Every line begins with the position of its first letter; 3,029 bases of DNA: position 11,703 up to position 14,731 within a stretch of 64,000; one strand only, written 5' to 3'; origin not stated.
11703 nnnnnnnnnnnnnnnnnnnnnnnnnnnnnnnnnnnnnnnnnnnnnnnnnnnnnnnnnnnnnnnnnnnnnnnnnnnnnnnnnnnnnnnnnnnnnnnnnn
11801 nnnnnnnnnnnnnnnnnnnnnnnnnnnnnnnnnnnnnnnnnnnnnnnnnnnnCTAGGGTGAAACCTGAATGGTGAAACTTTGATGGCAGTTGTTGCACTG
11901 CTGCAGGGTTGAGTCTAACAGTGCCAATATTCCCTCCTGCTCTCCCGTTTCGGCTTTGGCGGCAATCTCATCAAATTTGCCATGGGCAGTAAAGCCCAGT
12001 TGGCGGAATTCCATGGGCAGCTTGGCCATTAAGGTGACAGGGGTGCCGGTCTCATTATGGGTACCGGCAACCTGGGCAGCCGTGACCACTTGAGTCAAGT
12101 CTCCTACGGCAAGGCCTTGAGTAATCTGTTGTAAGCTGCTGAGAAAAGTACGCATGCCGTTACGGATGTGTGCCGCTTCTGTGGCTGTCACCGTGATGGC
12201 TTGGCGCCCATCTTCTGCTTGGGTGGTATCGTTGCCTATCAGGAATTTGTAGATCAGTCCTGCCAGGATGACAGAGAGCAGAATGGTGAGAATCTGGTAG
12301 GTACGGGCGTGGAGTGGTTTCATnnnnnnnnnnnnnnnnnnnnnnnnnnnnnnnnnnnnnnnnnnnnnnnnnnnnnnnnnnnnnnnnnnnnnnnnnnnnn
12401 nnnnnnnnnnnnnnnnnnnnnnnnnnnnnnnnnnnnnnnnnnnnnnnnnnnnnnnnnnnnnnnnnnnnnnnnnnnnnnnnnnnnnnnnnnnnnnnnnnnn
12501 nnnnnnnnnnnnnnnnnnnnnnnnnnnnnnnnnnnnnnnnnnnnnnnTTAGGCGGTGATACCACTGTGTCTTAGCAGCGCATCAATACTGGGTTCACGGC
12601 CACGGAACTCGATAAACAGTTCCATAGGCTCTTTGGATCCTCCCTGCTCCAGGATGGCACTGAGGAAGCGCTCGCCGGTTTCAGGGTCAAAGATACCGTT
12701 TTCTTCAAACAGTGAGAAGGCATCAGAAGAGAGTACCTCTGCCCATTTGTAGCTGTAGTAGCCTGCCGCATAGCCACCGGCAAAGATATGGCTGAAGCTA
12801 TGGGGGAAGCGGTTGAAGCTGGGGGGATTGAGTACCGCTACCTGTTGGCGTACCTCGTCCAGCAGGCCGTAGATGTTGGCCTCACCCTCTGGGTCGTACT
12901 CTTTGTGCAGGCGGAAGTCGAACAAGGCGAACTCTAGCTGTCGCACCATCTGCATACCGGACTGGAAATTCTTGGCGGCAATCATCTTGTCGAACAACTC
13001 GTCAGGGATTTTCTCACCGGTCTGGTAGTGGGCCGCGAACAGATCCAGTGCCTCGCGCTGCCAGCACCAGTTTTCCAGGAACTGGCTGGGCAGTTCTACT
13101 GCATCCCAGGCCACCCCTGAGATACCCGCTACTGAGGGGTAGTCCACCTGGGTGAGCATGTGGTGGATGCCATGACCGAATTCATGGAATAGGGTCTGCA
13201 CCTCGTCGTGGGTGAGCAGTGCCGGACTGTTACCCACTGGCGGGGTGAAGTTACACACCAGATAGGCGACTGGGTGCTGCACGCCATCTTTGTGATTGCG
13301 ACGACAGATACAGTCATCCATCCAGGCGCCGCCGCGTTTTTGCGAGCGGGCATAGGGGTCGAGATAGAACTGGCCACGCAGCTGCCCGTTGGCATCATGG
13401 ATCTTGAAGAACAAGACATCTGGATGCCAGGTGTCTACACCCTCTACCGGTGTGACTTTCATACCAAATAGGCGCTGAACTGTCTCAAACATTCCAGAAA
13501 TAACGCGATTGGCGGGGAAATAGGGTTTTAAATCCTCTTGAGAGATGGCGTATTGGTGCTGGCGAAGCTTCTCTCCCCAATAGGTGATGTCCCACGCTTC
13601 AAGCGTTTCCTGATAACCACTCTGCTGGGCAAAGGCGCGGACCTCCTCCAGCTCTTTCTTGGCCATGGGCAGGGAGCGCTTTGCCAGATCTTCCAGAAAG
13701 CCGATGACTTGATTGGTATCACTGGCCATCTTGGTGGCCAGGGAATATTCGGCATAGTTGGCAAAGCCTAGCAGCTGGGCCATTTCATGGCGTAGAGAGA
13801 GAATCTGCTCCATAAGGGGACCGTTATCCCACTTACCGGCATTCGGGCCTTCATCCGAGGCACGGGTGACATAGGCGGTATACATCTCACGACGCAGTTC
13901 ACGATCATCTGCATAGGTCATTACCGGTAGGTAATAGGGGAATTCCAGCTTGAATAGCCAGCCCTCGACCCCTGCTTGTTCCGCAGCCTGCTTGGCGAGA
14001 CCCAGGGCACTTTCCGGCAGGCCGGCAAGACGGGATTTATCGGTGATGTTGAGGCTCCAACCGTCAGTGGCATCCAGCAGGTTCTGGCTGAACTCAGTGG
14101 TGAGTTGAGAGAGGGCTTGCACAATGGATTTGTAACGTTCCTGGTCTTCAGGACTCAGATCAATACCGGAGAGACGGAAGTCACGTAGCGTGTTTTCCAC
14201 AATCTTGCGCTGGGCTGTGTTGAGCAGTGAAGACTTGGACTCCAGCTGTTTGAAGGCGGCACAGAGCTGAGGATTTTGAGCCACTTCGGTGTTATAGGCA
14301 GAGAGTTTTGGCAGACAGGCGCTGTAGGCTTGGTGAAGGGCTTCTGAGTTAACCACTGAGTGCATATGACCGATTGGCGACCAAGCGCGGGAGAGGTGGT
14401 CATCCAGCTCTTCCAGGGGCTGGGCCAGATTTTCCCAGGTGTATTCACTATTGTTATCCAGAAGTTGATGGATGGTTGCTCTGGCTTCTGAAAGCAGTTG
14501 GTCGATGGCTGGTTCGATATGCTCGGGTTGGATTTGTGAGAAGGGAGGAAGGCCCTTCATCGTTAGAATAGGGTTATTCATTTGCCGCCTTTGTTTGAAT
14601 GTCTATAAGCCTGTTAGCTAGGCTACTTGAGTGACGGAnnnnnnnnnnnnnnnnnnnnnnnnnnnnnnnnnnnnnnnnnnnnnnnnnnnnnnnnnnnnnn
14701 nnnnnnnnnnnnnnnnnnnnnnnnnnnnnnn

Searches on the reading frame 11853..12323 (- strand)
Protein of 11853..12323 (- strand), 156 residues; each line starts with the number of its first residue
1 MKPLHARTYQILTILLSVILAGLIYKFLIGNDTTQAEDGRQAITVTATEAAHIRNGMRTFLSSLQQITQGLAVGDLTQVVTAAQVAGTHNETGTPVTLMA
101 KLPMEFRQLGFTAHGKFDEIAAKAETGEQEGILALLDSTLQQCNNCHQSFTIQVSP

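Call 10: find_encoding_contigs(protein=window:11853-12323:-, flank=10000, max_places=10)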
Protein window:11853-12323:- (156 aa): 3 contigs read that carry it; 2 places shown.
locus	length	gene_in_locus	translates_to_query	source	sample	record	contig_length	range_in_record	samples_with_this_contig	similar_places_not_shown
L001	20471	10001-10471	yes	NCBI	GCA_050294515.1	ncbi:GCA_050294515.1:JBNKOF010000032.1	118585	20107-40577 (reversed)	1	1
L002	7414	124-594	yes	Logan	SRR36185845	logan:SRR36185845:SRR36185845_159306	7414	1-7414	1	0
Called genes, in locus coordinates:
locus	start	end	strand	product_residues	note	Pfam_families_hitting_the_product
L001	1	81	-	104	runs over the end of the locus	-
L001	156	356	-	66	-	PF11127:YgaP-like_TM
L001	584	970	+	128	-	PF02482:Ribosomal_S30AE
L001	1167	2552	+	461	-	-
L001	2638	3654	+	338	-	PF00490:ALAD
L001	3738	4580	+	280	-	PF08501:Shikimate_dh_N, PF01488:Shikimate_DH, PF18317:SDH_C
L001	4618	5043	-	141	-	-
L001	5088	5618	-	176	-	PF25084:LbH_EIF2B (faint), PF00132:Hexapep (weak), PF25087:GMPPB_C (faint)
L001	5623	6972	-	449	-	PF07992:Pyr_redox_2, PF13434:Lys_Orn_oxgnase (faint), PF13738:Pyr_redox_3, PF00070:Pyr_redox, PF02852:Pyr_redox_dim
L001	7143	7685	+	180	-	PF04982:TM_HPP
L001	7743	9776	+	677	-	PF19310:TOP_N, PF01432:Peptidase_M3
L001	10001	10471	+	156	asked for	-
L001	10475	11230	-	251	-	PF00561:Abhydrolase_1, PF12697:Abhydrolase_6, PF12146:Hydrolase_4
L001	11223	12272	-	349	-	PF00246:Peptidase_M14, PF10994:DUF2817 (faint)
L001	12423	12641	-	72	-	PF07862:Nif11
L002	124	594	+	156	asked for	-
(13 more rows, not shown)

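Call 32: find_homologous_proteins(query=window:11853-12323:-)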
Query window:11853-12323:- (156 aa): 11 proteins with E <= 0.001 among 98 candidates.
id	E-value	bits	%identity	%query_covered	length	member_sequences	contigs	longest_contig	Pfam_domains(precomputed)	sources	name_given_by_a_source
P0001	2.2e-94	331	100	100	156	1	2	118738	-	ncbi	-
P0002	5.9e-57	210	64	99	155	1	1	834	-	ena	-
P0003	1.0e-54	203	62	99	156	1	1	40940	-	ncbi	-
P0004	7.2e-53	197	63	99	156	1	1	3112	-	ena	-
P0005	1.5e-50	189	58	100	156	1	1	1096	-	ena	-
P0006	1.3e-48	183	56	97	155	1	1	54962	-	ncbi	-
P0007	3.4e-47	178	55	99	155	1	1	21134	-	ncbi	-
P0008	5.9e-47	178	55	98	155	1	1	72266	-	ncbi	-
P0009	2.6e-46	175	55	98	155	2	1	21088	-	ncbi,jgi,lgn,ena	-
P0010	3.6e-46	175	55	99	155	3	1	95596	-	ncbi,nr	ncbi:MAG: hypothetical protein L3J94_01965 [Gammaproteobacteria bacterium]|nr:hypothetical protein [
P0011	7.2e-46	174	54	100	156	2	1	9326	-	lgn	-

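Call 33: find_encoding_contigs(protein=P0003, flank=4000, max_places=2)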
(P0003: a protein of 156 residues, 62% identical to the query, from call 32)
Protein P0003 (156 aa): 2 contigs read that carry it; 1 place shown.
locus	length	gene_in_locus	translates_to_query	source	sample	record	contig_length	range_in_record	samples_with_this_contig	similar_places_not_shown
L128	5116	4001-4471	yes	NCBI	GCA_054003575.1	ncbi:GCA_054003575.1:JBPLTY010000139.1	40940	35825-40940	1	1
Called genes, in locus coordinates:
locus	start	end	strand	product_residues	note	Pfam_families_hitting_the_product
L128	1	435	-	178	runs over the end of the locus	PF00132:Hexapep, PF21711:DCTN5 (weak), PF25084:LbH_EIF2B (faint), PF25087:GMPPB_C (faint), PF00132:Hexapep (weak)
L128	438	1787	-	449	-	PF07992:Pyr_redox_2, PF13434:Lys_Orn_oxgnase (faint), PF13738:Pyr_redox_3, PF00070:Pyr_redox, PF02852:Pyr_redox_dim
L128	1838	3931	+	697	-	PF19310:TOP_N, PF01432:Peptidase_M3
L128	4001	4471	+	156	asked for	-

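Call 34: find_encoding_contigs(protein=P0006, flank=4000, max_places=2)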
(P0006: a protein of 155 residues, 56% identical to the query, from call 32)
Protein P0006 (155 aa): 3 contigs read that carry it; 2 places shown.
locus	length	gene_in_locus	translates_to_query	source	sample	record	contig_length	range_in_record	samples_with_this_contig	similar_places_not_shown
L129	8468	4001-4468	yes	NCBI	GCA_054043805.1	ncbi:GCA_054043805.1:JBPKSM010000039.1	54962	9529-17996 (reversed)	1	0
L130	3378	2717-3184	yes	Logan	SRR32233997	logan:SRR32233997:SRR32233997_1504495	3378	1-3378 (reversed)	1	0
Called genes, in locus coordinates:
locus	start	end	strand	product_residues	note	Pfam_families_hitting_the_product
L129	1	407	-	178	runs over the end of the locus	PF25084:LbH_EIF2B (faint), PF00132:Hexapep (faint), PF14602:Hexapep_2 (faint)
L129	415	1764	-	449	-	PF07992:Pyr_redox_2, PF13434:Lys_Orn_oxgnase (faint), PF13738:Pyr_redox_3, PF00070:Pyr_redox, PF02852:Pyr_redox_dim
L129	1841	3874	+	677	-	PF19310:TOP_N, PF01432:Peptidase_M3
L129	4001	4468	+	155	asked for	-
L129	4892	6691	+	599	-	PF14312:FG-GAP_2 (weak), PF07676:PD40 (faint), PF14312:FG-GAP_2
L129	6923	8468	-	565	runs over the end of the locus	PF00672:HAMP, PF00015:MCPsignal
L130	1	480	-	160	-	?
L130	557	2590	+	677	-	PF19310:TOP_N, PF01432:Peptidase_M3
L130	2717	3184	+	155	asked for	-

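Call 35: find_encoding_contigs(protein=P0010, flank=4000, max_places=2)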
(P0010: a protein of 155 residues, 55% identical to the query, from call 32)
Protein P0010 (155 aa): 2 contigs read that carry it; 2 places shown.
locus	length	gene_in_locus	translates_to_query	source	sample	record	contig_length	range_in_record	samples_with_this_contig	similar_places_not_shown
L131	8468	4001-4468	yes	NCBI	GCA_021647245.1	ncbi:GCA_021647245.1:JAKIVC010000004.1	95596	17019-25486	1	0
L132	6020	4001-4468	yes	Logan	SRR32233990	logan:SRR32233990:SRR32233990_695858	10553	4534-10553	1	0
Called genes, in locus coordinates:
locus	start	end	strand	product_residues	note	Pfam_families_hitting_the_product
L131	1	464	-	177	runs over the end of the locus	PF00132:Hexapep (faint), PF14602:Hexapep_2 (faint)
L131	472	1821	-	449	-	PF07992:Pyr_redox_2, PF13434:Lys_Orn_oxgnase (faint), PF13738:Pyr_redox_3, PF00070:Pyr_redox, PF02852:Pyr_redox_dim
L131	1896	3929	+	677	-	PF19310:TOP_N, PF01432:Peptidase_M3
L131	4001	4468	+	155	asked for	-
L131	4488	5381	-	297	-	PF01430:HSP33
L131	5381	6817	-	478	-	PF02934:GatB_N, PF02637:GatB_Yqey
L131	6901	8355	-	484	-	PF01425:Amidase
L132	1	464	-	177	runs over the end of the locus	PF00132:Hexapep (faint), PF14602:Hexapep_2 (faint)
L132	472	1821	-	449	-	PF07992:Pyr_redox_2, PF13434:Lys_Orn_oxgnase (faint), PF13738:Pyr_redox_3, PF00070:Pyr_redox, PF02852:Pyr_redox_dim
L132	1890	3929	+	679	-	PF19310:TOP_N, PF01432:Peptidase_M3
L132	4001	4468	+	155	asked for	-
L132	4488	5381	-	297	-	PF01430:HSP33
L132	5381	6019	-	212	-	?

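Call 36: find_encoding_contigs(protein=P0008, flank=4000, max_places=2)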
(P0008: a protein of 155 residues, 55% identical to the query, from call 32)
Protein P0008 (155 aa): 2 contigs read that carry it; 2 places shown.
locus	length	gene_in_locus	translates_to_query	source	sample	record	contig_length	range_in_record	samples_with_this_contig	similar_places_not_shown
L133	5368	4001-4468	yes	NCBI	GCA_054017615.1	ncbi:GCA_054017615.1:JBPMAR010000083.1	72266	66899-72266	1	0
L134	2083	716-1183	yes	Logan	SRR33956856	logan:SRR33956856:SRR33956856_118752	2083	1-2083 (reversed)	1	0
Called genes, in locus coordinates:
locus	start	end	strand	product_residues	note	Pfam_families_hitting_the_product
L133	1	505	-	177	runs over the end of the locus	PF00132:Hexapep (faint)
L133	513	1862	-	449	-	PF07992:Pyr_redox_2, PF13434:Lys_Orn_oxgnase (faint), PF13738:Pyr_redox_3, PF00070:Pyr_redox, PF02852:Pyr_redox_dim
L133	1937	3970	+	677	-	PF19310:TOP_N, PF01432:Peptidase_M3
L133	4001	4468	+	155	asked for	-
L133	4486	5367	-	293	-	?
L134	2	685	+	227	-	?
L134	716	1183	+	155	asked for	-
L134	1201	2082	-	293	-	?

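Call 41: search_protein_families(library=pfam, proteins=[window:11853-12323:-], max_evalue=0.1)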
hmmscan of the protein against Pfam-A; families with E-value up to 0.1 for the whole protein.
window:11853-12323:- (156 aa): 1 family
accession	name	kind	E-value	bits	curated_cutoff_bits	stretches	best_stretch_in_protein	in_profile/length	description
PF01322.25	Cytochrom_C_2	-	0.0018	19.6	26.5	1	105-150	75-120/121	Cytochrome C'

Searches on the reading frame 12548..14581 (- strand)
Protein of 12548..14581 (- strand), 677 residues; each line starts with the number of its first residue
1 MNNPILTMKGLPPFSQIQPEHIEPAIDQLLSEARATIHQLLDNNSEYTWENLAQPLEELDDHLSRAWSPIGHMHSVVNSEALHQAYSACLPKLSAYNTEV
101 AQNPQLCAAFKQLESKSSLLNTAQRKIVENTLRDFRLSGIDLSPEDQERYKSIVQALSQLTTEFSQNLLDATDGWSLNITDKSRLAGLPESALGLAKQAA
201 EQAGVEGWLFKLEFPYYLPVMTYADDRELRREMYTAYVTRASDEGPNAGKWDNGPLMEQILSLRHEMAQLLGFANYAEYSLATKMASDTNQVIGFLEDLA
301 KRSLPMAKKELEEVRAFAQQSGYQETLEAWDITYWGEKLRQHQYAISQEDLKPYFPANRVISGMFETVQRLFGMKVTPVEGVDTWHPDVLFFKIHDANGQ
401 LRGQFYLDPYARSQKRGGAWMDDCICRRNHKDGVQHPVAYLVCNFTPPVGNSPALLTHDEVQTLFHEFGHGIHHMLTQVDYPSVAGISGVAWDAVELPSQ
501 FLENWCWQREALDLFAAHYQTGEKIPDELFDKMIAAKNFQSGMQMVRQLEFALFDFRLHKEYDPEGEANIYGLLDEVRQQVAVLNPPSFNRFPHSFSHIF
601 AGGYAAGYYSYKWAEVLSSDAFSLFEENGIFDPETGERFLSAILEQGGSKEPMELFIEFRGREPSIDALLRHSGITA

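Call 11: find_encoding_contigs(protein=window:12548-14581:-, flank=10000, max_places=10)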
Protein window:12548-14581:- (677 aa): 2 contigs read that carry it; 1 place shown.
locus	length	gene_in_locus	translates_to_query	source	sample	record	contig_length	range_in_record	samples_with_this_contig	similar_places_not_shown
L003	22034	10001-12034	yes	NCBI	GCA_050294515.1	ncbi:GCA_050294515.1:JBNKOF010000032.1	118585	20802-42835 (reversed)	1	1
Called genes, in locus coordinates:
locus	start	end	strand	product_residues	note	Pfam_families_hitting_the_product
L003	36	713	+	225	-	PF01656:CbiA, PF13500:AAA_26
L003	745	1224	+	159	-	PF04214:DUF411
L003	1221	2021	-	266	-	PF00891:Methyltransf_2 (weak), PF01564:Spermine_synth (weak), PF13649:Methyltransf_25 (weak)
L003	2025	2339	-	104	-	-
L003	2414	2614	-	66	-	PF11127:YgaP-like_TM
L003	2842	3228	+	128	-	PF02482:Ribosomal_S30AE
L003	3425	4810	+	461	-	-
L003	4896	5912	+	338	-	PF00490:ALAD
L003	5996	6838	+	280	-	PF08501:Shikimate_dh_N, PF01488:Shikimate_DH, PF18317:SDH_C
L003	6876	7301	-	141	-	-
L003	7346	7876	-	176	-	PF25084:LbH_EIF2B (faint), PF00132:Hexapep (weak), PF25087:GMPPB_C (faint)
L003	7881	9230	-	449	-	PF07992:Pyr_redox_2, PF13434:Lys_Orn_oxgnase (faint), PF13738:Pyr_redox_3, PF00070:Pyr_redox, PF02852:Pyr_redox_dim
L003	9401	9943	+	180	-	PF04982:TM_HPP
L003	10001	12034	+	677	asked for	PF19310:TOP_N, PF01432:Peptidase_M3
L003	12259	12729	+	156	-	-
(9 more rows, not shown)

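Call 41: search_protein_families(library=pfam, proteins=[window:12548-14581:-], max_evalue=0.1)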
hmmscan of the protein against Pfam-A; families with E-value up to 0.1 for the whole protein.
window:12548-14581:- (677 aa): 3 families
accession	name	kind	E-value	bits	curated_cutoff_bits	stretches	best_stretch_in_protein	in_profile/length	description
PF01432.26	Peptidase_M3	-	3.1e-159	531.6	27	1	220-674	1-456/457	Peptidase family M3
PF19310.4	TOP_N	-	1.3e-22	80.3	27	1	26-146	1-122/123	Neurolysin/Thimet oligopeptidase, N-terminal domain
PF07862.16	Nif11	-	0.054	14.2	23.8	0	308-324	26-42/48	Nif11 domain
